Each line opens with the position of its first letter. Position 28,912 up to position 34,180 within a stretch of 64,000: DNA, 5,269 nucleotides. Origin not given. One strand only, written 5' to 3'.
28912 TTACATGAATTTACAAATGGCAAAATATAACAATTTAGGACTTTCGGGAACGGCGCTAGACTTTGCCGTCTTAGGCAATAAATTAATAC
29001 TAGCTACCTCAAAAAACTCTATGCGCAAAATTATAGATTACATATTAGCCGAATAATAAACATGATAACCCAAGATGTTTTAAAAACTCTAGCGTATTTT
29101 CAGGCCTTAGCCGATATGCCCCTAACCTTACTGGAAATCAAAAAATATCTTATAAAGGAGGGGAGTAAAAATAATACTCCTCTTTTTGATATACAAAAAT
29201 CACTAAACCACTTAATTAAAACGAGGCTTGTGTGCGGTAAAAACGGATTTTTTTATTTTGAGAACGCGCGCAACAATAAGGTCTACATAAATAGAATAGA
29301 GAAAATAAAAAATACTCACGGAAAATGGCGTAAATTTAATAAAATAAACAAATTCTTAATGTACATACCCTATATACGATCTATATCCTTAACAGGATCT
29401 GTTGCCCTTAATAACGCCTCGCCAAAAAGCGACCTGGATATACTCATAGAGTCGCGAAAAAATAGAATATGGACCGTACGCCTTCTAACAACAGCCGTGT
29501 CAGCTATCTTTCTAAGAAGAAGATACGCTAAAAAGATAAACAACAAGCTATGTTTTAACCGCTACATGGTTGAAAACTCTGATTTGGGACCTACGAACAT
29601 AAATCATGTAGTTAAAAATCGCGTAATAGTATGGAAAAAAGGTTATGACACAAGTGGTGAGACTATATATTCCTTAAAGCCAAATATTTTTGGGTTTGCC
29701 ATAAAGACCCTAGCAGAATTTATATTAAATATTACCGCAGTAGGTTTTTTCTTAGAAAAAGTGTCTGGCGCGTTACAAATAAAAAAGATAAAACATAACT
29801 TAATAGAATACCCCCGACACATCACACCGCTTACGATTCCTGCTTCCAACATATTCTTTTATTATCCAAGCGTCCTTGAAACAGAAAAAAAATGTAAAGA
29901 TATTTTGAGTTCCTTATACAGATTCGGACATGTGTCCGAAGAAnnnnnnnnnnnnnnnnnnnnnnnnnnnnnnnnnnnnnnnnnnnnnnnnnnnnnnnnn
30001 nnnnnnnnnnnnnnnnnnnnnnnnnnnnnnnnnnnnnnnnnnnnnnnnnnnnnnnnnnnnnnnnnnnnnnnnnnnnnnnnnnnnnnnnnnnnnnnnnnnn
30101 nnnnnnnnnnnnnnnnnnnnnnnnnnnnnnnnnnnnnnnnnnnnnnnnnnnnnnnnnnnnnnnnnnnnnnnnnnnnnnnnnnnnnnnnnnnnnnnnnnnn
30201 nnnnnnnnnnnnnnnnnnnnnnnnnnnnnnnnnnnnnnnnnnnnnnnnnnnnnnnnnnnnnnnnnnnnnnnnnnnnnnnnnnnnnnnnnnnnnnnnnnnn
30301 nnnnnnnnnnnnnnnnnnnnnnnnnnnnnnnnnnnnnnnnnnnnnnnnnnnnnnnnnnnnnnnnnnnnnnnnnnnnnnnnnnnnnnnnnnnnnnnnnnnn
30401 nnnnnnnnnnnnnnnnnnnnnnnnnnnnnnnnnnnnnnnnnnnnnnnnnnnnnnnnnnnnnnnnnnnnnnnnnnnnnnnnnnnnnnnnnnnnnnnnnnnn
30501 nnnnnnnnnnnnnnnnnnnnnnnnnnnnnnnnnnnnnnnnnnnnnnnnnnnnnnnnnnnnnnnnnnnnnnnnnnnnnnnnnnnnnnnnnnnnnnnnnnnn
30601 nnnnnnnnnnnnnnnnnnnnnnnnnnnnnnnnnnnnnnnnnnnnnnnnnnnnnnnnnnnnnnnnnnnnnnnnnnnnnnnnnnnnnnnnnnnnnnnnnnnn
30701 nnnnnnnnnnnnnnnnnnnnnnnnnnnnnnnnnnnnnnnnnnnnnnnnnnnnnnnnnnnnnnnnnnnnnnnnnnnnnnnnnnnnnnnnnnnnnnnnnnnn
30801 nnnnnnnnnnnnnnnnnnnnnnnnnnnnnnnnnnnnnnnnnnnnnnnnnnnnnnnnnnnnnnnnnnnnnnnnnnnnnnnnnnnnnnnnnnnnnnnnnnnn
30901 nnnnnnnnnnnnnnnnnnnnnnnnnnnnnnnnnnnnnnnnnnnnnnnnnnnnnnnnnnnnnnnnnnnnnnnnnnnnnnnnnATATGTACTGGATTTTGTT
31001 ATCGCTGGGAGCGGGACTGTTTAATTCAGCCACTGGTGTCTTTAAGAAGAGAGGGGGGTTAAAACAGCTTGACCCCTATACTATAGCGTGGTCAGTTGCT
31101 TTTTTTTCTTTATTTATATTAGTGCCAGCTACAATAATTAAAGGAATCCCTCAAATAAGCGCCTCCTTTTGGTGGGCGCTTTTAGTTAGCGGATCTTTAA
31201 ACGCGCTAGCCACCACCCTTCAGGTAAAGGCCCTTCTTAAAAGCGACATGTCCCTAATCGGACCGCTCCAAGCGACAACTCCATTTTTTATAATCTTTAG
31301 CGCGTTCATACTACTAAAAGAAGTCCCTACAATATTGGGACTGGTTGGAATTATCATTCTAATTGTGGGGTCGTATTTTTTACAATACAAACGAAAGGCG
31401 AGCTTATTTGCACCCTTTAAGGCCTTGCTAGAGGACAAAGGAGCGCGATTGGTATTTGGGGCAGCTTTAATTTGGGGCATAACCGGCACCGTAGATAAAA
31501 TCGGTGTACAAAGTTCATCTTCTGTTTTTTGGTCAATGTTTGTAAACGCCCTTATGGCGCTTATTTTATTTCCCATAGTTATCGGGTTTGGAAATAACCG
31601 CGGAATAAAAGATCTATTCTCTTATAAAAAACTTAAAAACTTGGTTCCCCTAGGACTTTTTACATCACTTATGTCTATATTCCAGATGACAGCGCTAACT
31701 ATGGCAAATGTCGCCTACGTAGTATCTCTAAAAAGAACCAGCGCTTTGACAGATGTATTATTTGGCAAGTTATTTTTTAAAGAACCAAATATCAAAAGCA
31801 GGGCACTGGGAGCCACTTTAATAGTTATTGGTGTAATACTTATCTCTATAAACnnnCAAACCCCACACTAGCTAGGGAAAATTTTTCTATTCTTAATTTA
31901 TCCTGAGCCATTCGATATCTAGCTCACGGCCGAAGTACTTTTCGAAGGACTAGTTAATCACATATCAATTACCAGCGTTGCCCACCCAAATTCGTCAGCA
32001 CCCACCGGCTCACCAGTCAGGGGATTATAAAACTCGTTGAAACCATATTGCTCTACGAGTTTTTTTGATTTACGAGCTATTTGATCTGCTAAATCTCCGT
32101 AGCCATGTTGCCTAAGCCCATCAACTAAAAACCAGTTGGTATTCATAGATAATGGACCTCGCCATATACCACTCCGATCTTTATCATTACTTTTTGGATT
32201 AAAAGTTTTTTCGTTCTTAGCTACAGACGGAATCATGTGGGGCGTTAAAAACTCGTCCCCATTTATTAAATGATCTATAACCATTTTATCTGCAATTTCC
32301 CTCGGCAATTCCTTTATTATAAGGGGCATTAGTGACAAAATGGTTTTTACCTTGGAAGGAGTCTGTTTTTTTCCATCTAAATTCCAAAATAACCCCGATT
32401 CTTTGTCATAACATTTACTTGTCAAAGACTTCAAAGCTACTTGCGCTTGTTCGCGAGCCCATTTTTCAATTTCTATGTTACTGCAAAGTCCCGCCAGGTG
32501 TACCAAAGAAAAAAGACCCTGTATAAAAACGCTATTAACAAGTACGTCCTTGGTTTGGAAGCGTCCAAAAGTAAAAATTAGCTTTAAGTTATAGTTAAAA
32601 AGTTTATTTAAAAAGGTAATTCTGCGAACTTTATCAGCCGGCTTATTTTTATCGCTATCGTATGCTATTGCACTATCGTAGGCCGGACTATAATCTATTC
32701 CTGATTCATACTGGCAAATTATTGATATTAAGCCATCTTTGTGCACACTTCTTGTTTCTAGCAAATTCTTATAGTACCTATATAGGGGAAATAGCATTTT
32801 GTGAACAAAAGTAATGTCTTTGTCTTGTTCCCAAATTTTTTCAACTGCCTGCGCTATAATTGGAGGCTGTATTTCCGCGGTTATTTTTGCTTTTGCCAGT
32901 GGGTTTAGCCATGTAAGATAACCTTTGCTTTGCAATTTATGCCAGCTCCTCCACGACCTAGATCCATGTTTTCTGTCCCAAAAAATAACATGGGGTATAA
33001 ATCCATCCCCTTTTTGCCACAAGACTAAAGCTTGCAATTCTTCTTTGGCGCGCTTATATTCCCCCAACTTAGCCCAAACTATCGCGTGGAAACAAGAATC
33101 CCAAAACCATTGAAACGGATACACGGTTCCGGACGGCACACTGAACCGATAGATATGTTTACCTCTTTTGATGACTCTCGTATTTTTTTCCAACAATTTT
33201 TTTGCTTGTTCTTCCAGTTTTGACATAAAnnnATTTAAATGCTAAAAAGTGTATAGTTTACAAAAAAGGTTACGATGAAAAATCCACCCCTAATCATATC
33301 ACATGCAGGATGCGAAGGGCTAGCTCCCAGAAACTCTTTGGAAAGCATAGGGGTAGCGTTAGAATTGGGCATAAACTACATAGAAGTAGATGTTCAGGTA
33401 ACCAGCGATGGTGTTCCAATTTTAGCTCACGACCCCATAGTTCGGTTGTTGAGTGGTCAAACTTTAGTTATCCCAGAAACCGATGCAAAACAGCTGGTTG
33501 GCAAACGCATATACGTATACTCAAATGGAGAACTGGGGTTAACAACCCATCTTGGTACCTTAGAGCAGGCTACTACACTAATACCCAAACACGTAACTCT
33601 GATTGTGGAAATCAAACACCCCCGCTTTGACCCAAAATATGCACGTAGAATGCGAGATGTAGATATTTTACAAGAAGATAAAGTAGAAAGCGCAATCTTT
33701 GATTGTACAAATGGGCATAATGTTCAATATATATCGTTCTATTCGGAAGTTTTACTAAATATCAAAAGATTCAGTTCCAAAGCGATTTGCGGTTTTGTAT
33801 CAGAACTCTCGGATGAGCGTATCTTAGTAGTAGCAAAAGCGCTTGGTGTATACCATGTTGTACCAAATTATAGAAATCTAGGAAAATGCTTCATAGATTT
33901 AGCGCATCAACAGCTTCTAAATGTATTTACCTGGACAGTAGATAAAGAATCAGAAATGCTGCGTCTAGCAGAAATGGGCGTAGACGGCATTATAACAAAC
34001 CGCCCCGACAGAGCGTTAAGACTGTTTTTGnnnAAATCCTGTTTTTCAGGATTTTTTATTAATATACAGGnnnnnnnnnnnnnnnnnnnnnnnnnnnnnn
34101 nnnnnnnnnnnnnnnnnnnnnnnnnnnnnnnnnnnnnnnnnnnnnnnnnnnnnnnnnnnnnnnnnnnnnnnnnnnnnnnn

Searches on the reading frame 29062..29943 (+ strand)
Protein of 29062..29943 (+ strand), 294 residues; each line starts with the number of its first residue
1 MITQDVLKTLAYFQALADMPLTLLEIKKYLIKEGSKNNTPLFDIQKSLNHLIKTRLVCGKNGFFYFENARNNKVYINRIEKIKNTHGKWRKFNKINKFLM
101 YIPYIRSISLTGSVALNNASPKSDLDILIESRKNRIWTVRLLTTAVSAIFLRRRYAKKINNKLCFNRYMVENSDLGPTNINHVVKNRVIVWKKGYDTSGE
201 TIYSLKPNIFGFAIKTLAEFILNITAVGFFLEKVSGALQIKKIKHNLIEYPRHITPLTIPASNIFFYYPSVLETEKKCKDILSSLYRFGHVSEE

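Call 55: search_protein_families(library=pfam, proteins=[window:29062-29943:+], max_evalue=0.00001)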
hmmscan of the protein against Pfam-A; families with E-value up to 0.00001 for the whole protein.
window:29062-29943:+ (294 aa): 1 family
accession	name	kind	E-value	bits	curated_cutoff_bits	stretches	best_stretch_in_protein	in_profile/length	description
PF01909.29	NTP_transf_2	-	6.4e-06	26.9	21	0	91-149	3-47/93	Nucleotidyltransferase domain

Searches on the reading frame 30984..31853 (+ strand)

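Call 56: search_protein_families(library=pfam, proteins=[window:30984-31853:+], max_evalue=0.00001)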
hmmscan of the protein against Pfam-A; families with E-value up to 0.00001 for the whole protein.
window:30984-31853:+ (290 aa): 2 families
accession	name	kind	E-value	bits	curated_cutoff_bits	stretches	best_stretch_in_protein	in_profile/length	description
PF00892.27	EamA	-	2.7e-30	105.8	28.2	2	153-288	3-134/135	EamA-like transporter family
PF03151.22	TPT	-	3.7e-08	33.5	30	0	38-130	37-132/291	Triose-phosphate Transporter family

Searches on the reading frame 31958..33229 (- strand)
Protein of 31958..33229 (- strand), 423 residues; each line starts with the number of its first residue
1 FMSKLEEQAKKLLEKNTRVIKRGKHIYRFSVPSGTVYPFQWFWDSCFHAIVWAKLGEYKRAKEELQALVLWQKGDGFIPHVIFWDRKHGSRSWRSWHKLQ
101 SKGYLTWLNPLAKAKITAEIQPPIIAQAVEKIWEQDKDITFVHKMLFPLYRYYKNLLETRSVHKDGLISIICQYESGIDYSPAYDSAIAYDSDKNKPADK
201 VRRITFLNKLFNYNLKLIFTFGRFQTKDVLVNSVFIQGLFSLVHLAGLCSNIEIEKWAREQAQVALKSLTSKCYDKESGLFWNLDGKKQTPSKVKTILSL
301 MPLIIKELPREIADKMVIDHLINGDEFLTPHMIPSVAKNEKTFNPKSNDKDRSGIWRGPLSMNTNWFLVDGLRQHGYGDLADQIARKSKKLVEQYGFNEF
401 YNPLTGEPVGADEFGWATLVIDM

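Call 56: search_protein_families(library=pfam, proteins=[window:31958-33229:-], max_evalue=0.00001)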
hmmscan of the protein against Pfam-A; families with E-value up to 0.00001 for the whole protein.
window:31958-33229:- (423 aa): 2 families
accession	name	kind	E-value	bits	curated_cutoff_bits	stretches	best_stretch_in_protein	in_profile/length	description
PF22422.2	MGH1-like_GH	-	3.1e-63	214.9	27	1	37-416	1-355/356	Mannosylglycerate hydrolase MGH1-like glycoside hydrolase domain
PF03200.22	Glyco_hydro_63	-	2.6e-10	40.2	22.4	1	293-421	344-487/492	Glycosyl hydrolase family 63 C-terminal domain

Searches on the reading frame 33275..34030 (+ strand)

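Call 38: search_protein_families(library=pfam, proteins=[window:33275-34030:+], max_evalue=0.001)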
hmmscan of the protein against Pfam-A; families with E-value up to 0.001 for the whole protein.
window:33275-34030:+ (252 aa): 2 families
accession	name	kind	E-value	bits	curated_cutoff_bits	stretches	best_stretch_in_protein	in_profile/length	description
PF03009.23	GDPD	-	3.4e-31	109.7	23.6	1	10-245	1-243/244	Glycerophosphoryl diester phosphodiesterase family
PF13653.12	GDPD_2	-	1.7e-07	31.9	27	1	217-245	2-30/30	Glycerophosphoryl diester phosphodiesterase family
